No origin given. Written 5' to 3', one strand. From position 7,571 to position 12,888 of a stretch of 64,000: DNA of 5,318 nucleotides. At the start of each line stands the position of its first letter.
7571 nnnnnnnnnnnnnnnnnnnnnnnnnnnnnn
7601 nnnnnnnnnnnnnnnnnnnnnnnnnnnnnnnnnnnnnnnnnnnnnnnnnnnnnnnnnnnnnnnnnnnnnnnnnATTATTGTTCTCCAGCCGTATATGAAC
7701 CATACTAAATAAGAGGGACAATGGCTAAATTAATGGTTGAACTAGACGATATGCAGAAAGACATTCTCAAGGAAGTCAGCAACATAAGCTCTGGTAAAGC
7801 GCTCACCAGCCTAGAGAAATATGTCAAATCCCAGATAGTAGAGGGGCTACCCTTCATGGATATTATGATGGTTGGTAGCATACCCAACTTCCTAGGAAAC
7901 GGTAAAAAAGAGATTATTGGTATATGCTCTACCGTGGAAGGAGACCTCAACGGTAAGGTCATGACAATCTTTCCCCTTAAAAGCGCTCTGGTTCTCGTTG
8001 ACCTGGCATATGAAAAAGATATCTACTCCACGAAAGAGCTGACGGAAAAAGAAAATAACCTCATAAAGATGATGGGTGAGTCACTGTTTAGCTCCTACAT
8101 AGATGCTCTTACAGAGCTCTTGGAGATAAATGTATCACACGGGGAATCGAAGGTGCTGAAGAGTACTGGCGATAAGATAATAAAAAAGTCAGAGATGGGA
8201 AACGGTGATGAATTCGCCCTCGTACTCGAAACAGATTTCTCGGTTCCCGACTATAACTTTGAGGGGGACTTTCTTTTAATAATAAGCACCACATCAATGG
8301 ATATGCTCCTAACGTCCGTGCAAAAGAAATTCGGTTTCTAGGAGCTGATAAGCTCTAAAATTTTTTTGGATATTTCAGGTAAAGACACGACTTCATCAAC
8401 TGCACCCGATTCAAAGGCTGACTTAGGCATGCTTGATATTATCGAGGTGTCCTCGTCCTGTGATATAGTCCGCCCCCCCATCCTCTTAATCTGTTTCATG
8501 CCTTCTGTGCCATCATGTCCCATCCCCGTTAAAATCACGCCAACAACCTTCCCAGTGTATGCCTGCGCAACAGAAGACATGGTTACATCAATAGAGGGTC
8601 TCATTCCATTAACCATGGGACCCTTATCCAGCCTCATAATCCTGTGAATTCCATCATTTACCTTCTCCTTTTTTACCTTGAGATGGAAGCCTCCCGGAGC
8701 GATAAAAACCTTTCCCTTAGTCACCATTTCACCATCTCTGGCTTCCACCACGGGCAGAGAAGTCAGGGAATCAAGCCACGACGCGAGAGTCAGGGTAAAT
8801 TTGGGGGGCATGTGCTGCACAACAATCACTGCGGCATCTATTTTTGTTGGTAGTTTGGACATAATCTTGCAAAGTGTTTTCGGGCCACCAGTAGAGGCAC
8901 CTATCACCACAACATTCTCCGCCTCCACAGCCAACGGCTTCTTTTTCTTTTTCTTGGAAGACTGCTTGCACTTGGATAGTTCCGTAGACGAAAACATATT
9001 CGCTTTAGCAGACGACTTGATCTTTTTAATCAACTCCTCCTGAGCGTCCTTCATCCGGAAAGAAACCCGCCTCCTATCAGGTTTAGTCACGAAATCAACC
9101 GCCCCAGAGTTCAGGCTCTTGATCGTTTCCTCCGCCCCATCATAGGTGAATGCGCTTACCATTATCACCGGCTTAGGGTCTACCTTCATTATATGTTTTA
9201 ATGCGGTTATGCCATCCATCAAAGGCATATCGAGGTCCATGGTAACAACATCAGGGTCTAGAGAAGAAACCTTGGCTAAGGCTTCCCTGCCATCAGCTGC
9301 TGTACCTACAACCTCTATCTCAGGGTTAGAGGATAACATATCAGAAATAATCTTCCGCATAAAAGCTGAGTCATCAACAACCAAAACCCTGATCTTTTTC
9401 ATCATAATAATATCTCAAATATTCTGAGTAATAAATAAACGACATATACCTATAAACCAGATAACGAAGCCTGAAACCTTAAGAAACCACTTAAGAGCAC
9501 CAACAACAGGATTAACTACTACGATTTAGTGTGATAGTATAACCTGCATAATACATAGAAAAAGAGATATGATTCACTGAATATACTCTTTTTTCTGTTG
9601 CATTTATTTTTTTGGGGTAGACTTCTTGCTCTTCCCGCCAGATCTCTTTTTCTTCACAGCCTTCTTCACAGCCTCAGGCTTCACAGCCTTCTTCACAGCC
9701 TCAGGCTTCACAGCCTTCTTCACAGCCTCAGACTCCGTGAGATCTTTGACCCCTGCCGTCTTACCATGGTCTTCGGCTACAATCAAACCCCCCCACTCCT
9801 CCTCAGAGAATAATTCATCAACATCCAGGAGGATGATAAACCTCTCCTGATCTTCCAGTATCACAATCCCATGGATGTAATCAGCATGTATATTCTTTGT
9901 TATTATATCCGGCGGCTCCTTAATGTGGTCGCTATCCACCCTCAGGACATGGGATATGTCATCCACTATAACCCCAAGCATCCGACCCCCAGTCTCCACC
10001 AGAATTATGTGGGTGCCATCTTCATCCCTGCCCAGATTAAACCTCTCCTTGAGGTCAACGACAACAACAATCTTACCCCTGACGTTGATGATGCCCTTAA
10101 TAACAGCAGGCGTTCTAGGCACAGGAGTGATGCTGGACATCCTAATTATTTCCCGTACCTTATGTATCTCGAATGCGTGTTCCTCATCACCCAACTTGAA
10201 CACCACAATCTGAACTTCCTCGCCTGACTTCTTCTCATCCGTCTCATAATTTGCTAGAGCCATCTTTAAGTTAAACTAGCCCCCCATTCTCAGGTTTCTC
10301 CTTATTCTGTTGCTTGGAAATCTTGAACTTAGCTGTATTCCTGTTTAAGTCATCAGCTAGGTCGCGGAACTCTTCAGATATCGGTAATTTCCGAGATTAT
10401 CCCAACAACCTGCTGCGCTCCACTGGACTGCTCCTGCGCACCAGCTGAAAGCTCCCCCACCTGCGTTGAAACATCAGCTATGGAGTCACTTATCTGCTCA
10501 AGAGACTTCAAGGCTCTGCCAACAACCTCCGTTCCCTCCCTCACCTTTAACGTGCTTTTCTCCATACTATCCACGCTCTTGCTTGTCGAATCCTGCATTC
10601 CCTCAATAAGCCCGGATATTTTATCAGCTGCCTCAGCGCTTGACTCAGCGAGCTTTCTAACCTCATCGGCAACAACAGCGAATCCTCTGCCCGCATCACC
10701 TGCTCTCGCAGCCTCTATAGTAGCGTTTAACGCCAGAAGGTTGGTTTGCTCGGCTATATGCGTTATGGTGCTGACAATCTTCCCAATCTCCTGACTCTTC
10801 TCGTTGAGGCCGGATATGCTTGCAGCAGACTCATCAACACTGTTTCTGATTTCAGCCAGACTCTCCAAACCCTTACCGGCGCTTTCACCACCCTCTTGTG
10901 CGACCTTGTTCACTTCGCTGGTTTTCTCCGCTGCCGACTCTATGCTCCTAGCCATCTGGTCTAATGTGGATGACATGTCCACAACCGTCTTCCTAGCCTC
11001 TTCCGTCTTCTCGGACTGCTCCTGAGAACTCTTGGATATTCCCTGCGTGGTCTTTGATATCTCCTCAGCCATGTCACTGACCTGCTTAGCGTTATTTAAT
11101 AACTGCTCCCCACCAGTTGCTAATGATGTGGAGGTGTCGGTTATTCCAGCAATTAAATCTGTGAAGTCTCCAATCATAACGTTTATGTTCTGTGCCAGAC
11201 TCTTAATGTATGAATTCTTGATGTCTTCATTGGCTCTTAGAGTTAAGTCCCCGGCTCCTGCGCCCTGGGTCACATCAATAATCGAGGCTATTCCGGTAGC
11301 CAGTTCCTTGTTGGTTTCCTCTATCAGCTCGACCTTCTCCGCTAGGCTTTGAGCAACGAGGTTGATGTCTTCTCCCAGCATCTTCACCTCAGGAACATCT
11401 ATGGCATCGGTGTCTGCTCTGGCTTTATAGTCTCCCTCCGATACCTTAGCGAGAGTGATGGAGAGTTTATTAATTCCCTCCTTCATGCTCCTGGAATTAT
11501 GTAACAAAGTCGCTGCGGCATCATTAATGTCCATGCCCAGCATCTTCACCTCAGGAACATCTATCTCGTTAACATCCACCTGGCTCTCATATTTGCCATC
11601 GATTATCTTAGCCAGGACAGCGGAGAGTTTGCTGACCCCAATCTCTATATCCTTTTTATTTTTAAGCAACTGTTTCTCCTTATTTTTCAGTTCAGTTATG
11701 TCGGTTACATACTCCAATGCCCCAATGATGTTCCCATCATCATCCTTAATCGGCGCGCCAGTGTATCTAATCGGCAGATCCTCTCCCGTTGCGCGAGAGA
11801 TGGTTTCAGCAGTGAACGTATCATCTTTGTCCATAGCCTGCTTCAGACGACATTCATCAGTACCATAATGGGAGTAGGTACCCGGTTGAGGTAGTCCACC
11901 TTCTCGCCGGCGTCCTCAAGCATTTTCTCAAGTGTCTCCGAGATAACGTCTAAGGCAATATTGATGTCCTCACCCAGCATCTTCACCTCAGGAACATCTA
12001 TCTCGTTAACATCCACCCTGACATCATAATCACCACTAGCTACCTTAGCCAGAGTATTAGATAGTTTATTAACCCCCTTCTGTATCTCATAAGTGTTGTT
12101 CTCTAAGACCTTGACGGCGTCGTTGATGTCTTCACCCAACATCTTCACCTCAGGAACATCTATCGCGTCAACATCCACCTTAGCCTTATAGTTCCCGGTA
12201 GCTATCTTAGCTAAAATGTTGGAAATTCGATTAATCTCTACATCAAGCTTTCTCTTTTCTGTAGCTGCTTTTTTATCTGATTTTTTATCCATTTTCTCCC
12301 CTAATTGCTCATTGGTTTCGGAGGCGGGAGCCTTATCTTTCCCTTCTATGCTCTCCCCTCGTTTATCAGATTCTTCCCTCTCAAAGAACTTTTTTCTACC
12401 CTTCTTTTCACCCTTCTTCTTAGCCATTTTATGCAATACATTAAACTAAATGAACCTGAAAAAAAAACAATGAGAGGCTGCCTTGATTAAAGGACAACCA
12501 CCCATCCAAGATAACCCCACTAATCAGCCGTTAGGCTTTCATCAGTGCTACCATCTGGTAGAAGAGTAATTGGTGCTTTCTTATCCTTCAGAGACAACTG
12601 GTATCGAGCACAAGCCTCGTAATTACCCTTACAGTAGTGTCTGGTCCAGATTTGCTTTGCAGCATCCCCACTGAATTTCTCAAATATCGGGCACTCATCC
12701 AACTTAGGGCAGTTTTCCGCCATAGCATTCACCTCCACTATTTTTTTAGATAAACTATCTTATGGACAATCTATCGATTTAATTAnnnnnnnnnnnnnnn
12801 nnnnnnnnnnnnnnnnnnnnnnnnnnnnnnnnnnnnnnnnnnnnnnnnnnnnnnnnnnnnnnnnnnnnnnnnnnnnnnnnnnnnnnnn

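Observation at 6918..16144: Chemotaxis island that looks built for a cytoplasmic, ParA/MinD-positioned array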

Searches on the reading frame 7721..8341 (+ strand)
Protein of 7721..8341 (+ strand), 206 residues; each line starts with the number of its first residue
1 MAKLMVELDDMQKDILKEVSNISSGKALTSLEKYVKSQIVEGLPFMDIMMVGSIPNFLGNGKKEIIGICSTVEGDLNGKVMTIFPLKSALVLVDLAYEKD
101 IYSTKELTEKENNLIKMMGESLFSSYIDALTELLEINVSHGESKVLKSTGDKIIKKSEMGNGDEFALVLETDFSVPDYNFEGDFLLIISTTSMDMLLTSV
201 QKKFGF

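Call 3: search_protein_families(library=pfam, proteins=[window:7721-8341:+], max_evalue=0.01)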
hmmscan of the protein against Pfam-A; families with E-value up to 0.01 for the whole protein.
window:7721-8341:+ (206 aa): 1 family
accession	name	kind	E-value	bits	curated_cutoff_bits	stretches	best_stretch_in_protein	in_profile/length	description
PF04509.17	CheC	-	1.1e-05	25.7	22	1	11-33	1-23/38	CheC-like family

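Call 34: search_protein_families(library=ncbifam, proteins=[window:7721-8341:+], max_evalue=0.001)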
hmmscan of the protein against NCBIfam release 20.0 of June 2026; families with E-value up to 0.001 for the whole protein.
window:7721-8341:+ (206 aa): 3 families
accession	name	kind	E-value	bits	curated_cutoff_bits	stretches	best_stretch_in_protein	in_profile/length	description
NF041093.1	CheC_Thtogales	equivalog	1.3e-16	61.1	250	1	7-200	2-199/201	CheY-P phosphatase CheC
NF005275.1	PRK06782.1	equivalog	6.3e-07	28.5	681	1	6-152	208-354/516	flagellar motor switch protein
NF005995.1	PRK08119.1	equivalog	0.00036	20.1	218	1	6-156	32-182/376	flagellar motor switch phosphatase FliY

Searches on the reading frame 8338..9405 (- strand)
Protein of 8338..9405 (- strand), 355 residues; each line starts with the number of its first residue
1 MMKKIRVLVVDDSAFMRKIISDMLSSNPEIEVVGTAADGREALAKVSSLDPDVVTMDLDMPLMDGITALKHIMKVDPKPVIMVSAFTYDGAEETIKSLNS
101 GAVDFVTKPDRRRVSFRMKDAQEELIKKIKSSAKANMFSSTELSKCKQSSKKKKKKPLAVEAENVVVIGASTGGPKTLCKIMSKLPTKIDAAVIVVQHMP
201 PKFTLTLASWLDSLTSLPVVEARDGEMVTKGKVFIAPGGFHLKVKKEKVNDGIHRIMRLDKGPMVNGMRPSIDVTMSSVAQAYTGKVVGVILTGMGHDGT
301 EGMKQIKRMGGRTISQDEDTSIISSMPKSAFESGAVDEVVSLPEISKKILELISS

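Call 3: search_protein_families(library=pfam, proteins=[window:8338-9405:-], max_evalue=0.01)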
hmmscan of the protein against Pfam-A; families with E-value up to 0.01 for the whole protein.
window:8338-9405:- (355 aa): 2 families
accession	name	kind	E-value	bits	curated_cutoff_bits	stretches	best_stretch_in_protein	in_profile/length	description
PF01339.22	CheB_methylest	-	8.8e-66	221.4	24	1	166-349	1-174/174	CheB methylesterase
PF00072.30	Response_reg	-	2.5e-23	82.8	30.2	1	7-109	1-100/111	Response regulator receiver domain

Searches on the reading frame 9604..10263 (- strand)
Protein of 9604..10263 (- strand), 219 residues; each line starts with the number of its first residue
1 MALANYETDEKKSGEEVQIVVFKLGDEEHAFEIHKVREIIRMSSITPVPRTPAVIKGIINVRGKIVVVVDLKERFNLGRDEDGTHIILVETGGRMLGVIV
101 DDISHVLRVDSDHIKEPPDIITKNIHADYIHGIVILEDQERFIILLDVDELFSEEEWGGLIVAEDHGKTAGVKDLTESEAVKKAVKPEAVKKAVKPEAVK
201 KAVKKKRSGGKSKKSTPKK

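Call 3: search_protein_families(library=pfam, proteins=[window:9604-10263:-], max_evalue=0.01)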
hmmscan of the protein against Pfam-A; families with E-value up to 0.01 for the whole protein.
window:9604-10263:- (219 aa): 1 family
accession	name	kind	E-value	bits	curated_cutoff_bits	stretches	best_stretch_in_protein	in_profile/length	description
PF01584.24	CheW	-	3.4e-37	127.6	23.5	1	18-155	1-137/138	CheW-like domain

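Call 34: search_protein_families(library=ncbifam, proteins=[window:9604-10263:-], max_evalue=0.001)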
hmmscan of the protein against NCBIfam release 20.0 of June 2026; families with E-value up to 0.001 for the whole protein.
window:9604-10263:- (219 aa): 1 family
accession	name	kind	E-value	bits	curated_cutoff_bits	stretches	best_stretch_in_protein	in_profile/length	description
NF007903.0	PRK10612.1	equivalog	2.9e-26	92.2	260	1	13-157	15-156/167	chemotaxis protein CheW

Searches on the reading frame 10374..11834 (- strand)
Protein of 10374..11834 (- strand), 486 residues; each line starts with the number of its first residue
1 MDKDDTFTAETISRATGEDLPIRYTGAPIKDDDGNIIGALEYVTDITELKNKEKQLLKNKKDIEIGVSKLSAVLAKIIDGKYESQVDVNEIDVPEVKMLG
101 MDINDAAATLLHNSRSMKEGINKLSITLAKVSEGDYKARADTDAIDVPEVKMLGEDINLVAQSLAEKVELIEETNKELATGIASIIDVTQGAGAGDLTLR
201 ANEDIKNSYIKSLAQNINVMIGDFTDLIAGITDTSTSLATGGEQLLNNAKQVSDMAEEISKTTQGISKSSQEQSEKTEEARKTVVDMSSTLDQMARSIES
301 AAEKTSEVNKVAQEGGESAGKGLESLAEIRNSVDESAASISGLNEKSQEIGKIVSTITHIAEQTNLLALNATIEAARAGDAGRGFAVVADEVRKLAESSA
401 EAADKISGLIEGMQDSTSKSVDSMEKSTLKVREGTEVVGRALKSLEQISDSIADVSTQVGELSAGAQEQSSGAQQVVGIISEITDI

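Call 3: search_protein_families(library=pfam, proteins=[window:10374-11834:-], max_evalue=0.01)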
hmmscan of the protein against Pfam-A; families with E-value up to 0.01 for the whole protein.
window:10374-11834:- (486 aa): 5 families
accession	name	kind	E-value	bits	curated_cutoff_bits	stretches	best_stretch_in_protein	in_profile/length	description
PF00015.26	MCPsignal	-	6.2e-48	163.3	34.6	1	310-485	9-170/172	Methyl-accepting chemotaxis protein (MCP) signalling domain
PF13426.13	PAS_9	-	0.00019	22.1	27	1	13-48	68-103/103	PAS domain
PF10046.14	BLOC1_2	-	0.00066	20.4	33.4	1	390-467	5-82/96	Biogenesis of lysosome-related organelles complex-1 subunit 2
PF08448.16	PAS_4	-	0.00067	20.3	23.1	1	7-50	66-109/110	PAS fold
PF00672.30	HAMP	-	0.0075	17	25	0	115-164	4-51/53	HAMP domain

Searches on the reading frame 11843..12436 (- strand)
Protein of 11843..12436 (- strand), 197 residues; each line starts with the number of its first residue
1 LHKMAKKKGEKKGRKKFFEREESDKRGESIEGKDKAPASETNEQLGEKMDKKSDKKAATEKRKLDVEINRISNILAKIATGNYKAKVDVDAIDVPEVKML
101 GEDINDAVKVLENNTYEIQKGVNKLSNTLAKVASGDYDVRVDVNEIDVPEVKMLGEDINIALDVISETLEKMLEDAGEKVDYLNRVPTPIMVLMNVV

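Call 3: search_protein_families(library=pfam, proteins=[window:11843-12436:-], max_evalue=0.01)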
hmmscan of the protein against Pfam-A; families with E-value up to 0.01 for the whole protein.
window:11843-12436:- (197 aa): 1 family
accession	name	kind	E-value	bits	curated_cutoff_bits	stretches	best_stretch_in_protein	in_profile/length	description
PF00672.30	HAMP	-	1.9e-05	25.3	25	0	120-159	8-45/53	HAMP domain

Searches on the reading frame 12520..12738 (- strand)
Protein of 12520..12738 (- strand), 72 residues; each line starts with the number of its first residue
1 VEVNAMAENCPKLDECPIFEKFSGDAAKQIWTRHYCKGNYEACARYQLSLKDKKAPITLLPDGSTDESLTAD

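Call 3: search_protein_families(library=pfam, proteins=[window:12520-12738:-], max_evalue=0.01)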
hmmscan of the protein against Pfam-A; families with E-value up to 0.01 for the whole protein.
window:12520-12738:- (72 aa): 0 families

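Call 21: find_homologous_proteins(query=window:12523-12723:-, max_evalue=0.01)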
Query seq(67 aa) (67 aa): 1 proteins with E <= 0.01 among 1 candidates.
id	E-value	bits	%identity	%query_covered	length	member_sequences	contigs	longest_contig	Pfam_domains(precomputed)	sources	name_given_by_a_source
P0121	4.7e-38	146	97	100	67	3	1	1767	-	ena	-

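Call 29: search_protein_representatives(protein=window:12523-12723:-)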
Query: 67 residues. Proteins with E-value up to 0.001 (for the whole library): 376; up to 1e-10: 5; up to 1e-30: 0. The best 150 are listed.
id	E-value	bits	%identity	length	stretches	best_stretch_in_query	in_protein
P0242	1.7e-16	75.9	52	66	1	1-64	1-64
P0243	5.8e-13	64.7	29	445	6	23-62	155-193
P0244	4.7e-12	61.8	47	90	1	4-60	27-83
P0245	2.2e-11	59.7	50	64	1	3-59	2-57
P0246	7.8e-11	58.0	46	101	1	4-59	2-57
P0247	1.3e-10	57.3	40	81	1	3-59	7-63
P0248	1.7e-10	56.9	47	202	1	5-59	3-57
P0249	1.9e-10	56.8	42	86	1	3-62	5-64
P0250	2.5e-10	56.4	49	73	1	5-61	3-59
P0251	3.1e-10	56.1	41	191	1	5-63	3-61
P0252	4.3e-10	55.7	42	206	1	5-61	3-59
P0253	6.3e-10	55.1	36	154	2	4-64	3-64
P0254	6.4e-10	55.1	45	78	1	5-59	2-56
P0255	6.9e-10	55.0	46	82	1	5-60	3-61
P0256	7.5e-10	54.9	43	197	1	4-59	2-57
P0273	6.1e-09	52.0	43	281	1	5-62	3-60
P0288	2.7e-08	50.0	41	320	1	5-62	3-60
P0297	3.8e-08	49.5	43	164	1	4-59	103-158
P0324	2.0e-07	47.2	38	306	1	5-60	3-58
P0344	6.2e-07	45.7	39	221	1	4-59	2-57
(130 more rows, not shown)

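Call 30: search_protein_families(library=pfam, proteins=[P0243, P0248, P0251, P0252, P0273, P0288, P0324, P0344, P0297, P0242], max_evalue=0.01)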
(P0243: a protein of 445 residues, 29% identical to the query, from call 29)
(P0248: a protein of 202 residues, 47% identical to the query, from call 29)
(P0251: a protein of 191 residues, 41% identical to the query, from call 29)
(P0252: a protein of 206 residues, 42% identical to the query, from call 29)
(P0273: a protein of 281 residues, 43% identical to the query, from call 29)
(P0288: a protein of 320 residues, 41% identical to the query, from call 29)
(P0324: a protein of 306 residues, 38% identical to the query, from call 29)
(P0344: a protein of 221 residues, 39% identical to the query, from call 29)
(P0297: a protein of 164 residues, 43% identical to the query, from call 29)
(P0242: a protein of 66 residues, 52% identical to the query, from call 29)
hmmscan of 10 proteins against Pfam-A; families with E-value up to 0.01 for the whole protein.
P0243 (445 aa): 5 families
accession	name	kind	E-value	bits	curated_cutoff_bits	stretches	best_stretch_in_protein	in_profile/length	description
PF23237.1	HYR_4C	-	4.3e-46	155.4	27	6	109-176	12-73/73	HYR-like domain with 4 cysteines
PF20164.4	GspA_SrpA_N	-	2.1e-07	31.8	27.4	0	152-174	87-109/117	GspA/SrpA SigLec-like domain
PF24650.2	TT1_Tal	-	1.6e-06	28.1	27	0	152-180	46-74/90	Tal, N-terminal tail tube TT1 domain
PF02494.22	HYR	-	2.1e-05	25.2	21.7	0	125-176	31-81/81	HYR domain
PF17294.7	Lipoprotein_22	-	0.0066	16.6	28.5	0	164-181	110-127/166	Uncharacterised lipoprotein family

P0248 (202 aa): 5 families
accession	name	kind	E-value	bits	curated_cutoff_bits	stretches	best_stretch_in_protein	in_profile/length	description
PF00023.36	Ank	-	4.5e-11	42.8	21.1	1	104-134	2-32/33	Ankyrin repeat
PF12796.13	Ank_2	-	1.5e-10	42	27.3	1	53-133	17-89/90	Ankyrin repeats (3 copies)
PF13857.12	Ank_5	-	1.1e-09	38.9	27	1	94-144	6-56/56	Ankyrin repeats (many copies)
PF13606.12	Ank_3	-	2.5e-08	33.9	22.3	1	104-130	2-28/30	Ankyrin repeat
PF13637.12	Ank_4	-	9.6e-08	32.6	22.7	1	111-144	4-37/50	Ankyrin repeats (many copies)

P0251 (191 aa): 6 families
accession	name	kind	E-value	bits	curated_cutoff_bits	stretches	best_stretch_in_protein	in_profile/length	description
PF12796.13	Ank_2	-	5.2e-13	49.8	27.3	1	76-156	4-81/90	Ankyrin repeats (3 copies)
PF13857.12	Ank_5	-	6.5e-13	49.2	27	2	88-142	1-56/56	Ankyrin repeats (many copies)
PF13637.12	Ank_4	-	1.1e-12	48.2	22.7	2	76-122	4-50/50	Ankyrin repeats (many copies)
PF00023.36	Ank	-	9.1e-12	45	21.1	1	102-132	2-32/33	Ankyrin repeat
PF13606.12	Ank_3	-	2.1e-08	34.1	22.3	1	102-128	2-28/30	Ankyrin repeat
PF24521.3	Ank_KRIT1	-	0.0049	17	80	0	94-139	43-122/149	KRIT1 ankyrin-repeats domain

P0252 (206 aa): 5 families
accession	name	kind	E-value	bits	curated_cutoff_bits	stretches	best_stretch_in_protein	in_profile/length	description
PF12796.13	Ank_2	-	1.2e-18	67.9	27.3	2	74-153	1-76/90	Ankyrin repeats (3 copies)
PF13857.12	Ank_5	-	4.5e-11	43.3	27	1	103-144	15-56/56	Ankyrin repeats (many copies)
PF00023.36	Ank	-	9.1e-09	35.6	21.1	1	103-135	1-32/33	Ankyrin repeat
PF13606.12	Ank_3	-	6.1e-07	29.6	22.3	1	103-130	1-28/30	Ankyrin repeat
PF13637.12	Ank_4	-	8.5e-07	29.6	22.7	1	74-124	1-50/50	Ankyrin repeats (many copies)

P0273 (281 aa): 6 families
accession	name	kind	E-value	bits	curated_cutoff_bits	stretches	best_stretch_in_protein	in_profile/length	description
PF12796.13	Ank_2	-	1.2e-13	51.8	27.3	1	73-154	1-79/90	Ankyrin repeats (3 copies)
PF13637.12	Ank_4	-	7.1e-13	48.9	22.7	2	73-122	1-50/50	Ankyrin repeats (many copies)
PF13857.12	Ank_5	-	1.2e-11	45.1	27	1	88-142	1-56/56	Ankyrin repeats (many copies)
PF00023.36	Ank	-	1.8e-11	44.1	21.1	1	102-131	2-31/33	Ankyrin repeat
PF13606.12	Ank_3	-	5e-10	39.1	22.3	1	101-129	1-29/30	Ankyrin repeat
PF24521.3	Ank_KRIT1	-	0.00024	21.3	80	1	100-152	83-135/149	KRIT1 ankyrin-repeats domain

P0288 (320 aa): 6 families
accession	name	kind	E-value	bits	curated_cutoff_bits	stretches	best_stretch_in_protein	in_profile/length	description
PF12796.13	Ank_2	-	7.1e-13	49.4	27.3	1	73-158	1-83/90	Ankyrin repeats (3 copies)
PF13857.12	Ank_5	-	8.6e-11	42.4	27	1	88-142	1-56/56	Ankyrin repeats (many copies)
PF13637.12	Ank_4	-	1.5e-09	38.3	22.7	1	74-122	2-50/50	Ankyrin repeats (many copies)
PF00023.36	Ank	-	1.5e-09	38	21.1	1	102-132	2-32/33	Ankyrin repeat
PF13606.12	Ank_3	-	1.2e-08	34.8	22.3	1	101-130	1-30/30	Ankyrin repeat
PF24521.3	Ank_KRIT1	-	3.2e-05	24.1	80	1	96-145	79-128/149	KRIT1 ankyrin-repeats domain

P0324 (306 aa): 7 families
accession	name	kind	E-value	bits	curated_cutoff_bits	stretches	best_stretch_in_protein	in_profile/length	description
PF12796.13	Ank_2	-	7.7e-14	52.5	27.3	1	73-155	1-80/90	Ankyrin repeats (3 copies)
PF00023.36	Ank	-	1.9e-13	50.2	21.1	1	101-131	1-31/33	Ankyrin repeat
PF13637.12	Ank_4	-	1.7e-11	44.5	22.7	2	107-151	2-46/50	Ankyrin repeats (many copies)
PF13857.12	Ank_5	-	1.1e-09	38.8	27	1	90-142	3-56/56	Ankyrin repeats (many copies)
PF13606.12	Ank_3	-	7.9e-08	32.3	22.3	1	103-130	3-30/30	Ankyrin repeat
PF24521.3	Ank_KRIT1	-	6.5e-05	23.1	80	1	95-148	78-131/149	KRIT1 ankyrin-repeats domain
PF23745.1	ANK_LRRK2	-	0.0061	16.9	27.5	0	73-126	35-88/130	LRRK2 ANK repeat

P0344 (221 aa): 0 families

P0297 (164 aa): 0 families

P0242 (66 aa): 0 families
